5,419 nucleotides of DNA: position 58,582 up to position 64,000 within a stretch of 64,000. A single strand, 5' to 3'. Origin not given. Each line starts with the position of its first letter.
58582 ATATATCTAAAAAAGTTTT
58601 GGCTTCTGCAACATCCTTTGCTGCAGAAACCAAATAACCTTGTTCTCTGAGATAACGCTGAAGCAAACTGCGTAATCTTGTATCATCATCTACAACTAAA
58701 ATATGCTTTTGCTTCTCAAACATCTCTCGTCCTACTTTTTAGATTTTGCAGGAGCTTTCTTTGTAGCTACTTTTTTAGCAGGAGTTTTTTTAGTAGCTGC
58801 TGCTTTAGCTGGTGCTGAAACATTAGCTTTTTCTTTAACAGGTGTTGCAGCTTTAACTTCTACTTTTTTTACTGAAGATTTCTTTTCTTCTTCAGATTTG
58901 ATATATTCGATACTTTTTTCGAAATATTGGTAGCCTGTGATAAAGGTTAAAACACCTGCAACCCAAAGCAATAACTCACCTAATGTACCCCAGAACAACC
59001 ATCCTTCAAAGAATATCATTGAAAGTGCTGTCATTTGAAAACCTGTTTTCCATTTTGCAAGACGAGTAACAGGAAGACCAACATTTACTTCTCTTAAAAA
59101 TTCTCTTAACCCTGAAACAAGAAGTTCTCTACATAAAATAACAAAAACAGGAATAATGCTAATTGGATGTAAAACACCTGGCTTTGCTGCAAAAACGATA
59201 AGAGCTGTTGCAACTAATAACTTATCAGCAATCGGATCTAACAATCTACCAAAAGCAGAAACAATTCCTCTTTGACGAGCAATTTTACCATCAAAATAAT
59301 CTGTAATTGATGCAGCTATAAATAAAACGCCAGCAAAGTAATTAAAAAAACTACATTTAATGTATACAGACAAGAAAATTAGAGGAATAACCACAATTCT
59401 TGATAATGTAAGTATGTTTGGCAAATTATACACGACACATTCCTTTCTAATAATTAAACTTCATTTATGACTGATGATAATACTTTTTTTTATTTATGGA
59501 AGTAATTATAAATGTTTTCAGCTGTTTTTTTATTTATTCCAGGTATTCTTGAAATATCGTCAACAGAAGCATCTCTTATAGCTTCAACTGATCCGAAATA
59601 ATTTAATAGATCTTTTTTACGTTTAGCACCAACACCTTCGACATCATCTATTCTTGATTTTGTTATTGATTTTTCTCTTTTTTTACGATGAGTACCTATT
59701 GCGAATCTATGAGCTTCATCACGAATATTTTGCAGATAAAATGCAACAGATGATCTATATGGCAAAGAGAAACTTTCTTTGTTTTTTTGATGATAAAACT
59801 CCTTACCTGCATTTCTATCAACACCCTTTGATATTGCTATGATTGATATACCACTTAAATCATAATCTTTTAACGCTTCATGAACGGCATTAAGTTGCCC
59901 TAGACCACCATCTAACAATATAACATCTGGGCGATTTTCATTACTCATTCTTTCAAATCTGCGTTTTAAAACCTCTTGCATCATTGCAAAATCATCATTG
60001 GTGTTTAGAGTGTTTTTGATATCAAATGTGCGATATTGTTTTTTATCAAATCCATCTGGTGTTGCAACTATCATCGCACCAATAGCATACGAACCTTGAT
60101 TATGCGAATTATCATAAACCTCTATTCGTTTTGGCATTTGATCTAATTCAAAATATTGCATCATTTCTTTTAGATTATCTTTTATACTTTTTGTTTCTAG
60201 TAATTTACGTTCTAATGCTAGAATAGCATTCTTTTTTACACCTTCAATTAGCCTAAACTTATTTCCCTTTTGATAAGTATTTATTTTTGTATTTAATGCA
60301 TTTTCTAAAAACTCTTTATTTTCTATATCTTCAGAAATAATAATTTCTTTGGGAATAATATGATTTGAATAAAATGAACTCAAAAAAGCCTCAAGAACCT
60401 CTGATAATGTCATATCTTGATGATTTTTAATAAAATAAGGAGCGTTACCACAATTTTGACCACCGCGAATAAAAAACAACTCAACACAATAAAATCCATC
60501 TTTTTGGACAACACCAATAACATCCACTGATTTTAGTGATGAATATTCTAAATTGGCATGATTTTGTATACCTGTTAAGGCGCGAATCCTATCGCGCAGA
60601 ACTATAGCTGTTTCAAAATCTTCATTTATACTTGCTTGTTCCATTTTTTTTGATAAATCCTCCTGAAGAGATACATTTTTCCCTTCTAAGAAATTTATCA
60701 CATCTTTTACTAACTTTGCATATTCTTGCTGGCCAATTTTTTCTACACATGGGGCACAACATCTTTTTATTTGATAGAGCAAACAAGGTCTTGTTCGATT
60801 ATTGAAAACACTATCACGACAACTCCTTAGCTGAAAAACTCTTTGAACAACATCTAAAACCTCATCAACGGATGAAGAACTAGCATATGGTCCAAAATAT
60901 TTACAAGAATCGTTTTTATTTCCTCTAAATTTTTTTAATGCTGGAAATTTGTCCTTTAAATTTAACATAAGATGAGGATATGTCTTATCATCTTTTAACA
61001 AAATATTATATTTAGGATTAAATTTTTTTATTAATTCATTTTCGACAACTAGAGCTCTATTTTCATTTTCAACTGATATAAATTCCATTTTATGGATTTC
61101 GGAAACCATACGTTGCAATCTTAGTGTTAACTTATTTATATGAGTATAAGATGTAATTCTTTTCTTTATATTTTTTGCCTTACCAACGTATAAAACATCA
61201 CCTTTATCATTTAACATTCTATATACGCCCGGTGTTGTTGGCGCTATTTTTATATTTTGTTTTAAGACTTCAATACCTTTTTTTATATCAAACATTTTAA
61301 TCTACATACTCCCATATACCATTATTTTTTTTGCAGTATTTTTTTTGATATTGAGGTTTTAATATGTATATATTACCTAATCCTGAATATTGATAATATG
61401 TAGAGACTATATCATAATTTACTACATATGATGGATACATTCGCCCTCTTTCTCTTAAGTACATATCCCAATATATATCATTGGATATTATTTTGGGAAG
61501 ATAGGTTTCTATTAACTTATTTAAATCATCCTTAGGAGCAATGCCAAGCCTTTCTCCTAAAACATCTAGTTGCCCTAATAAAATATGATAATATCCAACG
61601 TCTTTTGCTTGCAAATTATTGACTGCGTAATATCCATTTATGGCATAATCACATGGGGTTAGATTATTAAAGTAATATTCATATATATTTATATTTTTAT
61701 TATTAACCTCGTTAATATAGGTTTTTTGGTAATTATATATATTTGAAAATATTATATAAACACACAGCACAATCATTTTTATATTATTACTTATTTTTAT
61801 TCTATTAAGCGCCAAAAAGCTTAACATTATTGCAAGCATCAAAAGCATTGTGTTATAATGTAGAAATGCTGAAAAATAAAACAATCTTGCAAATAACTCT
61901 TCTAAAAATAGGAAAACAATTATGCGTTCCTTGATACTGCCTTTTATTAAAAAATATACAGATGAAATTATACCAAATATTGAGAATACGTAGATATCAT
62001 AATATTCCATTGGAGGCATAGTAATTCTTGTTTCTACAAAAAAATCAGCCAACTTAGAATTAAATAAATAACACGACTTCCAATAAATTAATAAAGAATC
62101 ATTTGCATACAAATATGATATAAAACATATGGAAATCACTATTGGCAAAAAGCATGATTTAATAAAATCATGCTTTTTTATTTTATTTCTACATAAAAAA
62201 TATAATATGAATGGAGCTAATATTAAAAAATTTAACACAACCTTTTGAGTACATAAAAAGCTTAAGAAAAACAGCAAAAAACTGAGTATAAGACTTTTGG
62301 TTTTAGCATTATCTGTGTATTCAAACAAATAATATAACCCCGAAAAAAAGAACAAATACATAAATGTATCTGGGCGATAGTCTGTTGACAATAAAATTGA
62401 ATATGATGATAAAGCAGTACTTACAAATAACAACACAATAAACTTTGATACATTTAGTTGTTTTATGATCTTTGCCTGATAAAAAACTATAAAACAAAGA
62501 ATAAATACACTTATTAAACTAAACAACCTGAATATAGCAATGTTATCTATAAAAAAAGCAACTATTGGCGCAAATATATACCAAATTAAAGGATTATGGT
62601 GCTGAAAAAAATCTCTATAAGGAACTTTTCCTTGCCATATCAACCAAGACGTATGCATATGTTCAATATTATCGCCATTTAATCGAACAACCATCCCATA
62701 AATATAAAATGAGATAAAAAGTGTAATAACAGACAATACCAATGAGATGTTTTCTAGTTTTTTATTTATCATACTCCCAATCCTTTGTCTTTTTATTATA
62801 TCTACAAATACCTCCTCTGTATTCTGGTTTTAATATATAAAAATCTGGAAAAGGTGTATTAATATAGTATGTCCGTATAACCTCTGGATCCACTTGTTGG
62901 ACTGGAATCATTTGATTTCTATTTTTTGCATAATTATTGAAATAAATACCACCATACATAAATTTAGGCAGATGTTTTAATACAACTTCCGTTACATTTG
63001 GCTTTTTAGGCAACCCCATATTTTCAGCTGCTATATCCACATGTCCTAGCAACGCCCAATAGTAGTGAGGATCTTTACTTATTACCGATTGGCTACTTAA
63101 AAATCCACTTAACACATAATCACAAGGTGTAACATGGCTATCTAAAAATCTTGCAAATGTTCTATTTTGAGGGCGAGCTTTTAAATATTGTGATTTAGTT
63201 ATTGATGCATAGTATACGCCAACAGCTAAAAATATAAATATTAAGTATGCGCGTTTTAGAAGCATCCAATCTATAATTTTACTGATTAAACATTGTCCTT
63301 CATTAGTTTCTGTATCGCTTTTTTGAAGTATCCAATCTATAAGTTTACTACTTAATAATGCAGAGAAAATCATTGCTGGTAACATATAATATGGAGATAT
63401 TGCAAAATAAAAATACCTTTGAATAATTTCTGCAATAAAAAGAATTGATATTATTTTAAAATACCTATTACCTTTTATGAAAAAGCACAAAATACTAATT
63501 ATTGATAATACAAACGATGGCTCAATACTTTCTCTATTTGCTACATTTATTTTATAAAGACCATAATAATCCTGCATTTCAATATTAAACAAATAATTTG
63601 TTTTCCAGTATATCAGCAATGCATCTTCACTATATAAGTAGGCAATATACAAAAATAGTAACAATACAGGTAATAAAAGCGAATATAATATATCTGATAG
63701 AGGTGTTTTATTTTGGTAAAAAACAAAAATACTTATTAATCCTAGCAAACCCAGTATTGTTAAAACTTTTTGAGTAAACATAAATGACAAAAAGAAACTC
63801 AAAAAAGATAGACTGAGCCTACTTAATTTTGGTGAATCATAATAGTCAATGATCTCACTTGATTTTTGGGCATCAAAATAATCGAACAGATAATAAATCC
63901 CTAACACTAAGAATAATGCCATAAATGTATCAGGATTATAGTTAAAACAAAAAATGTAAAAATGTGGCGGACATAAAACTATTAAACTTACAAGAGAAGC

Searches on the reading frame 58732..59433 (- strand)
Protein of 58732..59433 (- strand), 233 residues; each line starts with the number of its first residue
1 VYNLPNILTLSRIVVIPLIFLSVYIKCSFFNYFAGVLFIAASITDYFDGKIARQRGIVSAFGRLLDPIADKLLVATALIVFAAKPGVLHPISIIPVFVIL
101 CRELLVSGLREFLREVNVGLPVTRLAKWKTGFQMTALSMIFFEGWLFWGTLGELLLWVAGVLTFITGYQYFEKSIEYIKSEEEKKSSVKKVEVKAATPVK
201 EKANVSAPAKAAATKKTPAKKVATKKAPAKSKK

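Call 111: search_protein_families(library=pfam, proteins=[window:58732-59433:-], max_evalue=0.0001)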
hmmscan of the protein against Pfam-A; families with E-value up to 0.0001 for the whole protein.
window:58732-59433:- (233 aa): 1 family
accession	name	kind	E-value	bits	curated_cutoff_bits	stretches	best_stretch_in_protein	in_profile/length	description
PF01066.26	CDP-OH_P_transf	-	4.6e-35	121.7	22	1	3-164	2-151/152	CDP-alcohol phosphatidyltransferase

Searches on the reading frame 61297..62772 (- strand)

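Call 111: search_protein_families(library=pfam, proteins=[window:61297-62772:-], max_evalue=0.0001)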
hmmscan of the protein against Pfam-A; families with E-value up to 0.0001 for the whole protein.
window:61297-62772:- (491 aa): 1 family
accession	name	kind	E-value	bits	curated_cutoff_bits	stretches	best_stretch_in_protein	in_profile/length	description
PF13231.12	PMT_2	-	7.4e-05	23.4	26.1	1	59-206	2-140/160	Dolichyl-phosphate-mannose-protein mannosyltransferase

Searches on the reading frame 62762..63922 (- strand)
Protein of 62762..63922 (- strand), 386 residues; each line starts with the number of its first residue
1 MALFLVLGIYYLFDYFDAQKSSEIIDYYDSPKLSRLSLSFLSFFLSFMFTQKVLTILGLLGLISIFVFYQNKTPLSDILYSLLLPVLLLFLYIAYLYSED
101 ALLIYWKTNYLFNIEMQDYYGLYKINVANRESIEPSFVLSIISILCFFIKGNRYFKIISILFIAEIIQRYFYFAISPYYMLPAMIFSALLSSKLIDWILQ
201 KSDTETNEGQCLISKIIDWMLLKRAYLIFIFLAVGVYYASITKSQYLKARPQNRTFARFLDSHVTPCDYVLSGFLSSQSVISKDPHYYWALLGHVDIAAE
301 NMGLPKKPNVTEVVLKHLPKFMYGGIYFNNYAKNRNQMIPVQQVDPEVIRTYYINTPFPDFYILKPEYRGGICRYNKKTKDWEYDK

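Call 81: find_encoding_contigs(protein=window:62762-63922:-, flank=10000, max_places=2)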
Protein window:62762-63922:- (386 aa): no gene with exactly this product is on record in the collection.

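Call 111: search_protein_families(library=pfam, proteins=[window:62762-63922:-], max_evalue=0.0001)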
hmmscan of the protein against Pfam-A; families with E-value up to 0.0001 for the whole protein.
window:62762-63922:- (386 aa): 0 families
